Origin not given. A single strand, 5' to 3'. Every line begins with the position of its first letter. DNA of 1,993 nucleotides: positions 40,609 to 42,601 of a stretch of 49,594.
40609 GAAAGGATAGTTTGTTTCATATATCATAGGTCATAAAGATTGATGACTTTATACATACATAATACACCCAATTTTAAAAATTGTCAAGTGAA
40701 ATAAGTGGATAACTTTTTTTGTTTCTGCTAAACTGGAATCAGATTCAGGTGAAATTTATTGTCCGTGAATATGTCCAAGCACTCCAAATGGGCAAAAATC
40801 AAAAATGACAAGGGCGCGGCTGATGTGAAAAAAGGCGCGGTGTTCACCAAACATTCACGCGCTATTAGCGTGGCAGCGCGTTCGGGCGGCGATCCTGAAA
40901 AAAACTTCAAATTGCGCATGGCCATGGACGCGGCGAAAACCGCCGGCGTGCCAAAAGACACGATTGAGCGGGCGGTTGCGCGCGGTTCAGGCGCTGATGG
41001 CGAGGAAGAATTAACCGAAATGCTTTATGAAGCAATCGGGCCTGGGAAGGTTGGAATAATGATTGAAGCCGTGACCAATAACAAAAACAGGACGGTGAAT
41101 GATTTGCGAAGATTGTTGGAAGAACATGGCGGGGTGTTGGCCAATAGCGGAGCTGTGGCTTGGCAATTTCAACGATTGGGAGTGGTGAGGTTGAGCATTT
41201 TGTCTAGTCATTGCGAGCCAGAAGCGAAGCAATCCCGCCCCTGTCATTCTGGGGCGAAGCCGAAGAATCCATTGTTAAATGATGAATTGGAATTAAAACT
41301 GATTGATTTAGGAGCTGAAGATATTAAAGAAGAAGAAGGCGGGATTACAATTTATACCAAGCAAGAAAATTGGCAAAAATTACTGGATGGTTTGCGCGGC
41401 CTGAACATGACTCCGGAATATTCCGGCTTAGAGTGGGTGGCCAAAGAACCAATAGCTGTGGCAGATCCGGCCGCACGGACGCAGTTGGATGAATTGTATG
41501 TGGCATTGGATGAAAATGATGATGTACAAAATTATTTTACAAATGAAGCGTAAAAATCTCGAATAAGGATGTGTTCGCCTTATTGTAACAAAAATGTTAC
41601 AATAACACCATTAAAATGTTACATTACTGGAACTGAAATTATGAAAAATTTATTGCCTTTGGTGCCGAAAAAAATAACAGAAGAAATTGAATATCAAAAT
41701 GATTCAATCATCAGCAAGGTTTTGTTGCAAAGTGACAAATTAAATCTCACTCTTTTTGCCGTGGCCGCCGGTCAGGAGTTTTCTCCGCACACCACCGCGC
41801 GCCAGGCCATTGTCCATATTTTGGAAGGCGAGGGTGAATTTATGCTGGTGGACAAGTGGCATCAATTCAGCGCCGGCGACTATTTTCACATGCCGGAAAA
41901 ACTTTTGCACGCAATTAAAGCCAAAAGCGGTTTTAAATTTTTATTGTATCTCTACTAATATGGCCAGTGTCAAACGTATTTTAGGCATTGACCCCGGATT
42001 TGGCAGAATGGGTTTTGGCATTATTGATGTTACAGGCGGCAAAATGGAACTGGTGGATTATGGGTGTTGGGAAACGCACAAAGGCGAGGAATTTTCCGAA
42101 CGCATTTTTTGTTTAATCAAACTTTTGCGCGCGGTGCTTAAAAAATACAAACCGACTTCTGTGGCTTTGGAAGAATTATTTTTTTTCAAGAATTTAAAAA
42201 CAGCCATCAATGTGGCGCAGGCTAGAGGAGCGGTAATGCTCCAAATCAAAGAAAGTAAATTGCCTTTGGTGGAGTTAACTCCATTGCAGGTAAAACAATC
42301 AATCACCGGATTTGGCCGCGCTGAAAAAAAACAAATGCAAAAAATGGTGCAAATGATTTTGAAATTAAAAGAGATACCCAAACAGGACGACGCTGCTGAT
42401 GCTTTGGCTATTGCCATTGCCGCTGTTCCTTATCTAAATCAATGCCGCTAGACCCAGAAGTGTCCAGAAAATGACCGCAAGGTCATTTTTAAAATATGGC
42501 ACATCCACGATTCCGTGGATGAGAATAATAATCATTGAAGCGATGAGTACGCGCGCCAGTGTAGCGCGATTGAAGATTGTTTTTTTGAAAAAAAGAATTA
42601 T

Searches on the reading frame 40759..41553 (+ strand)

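Call 109: search_protein_families(library=pfam, proteins=[window:40759-41553:+], max_evalue=0.001)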
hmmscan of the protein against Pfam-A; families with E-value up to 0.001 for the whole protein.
window:40759-41553:+ (264 aa): 2 families
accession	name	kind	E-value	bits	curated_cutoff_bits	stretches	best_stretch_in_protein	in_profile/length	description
PF01709.26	Transcrip_reg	-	5e-37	127.5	27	1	86-262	2-159/160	TACO1/YebC second and third domain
PF20772.2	TACO1_YebC_N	-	5.2e-28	97.8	36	1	9-78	1-72/73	TACO1/YebC protein N-terminal domain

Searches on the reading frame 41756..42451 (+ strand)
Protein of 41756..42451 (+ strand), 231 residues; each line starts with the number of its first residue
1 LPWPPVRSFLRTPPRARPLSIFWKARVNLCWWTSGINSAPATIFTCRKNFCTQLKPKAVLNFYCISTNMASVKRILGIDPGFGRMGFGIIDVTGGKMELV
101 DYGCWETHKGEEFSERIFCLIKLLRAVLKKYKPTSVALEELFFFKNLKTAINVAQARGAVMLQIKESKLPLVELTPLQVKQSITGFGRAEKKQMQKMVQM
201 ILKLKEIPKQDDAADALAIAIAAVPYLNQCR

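Call 109: search_protein_families(library=pfam, proteins=[window:41756-42451:+], max_evalue=0.001)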
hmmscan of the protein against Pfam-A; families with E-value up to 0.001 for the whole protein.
window:41756-42451:+ (231 aa): 1 family
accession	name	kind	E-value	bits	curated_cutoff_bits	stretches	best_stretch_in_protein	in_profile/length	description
PF02075.23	RuvC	-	1e-46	158.9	22.2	1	75-222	1-147/148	Crossover junction endodeoxyribonuclease RuvC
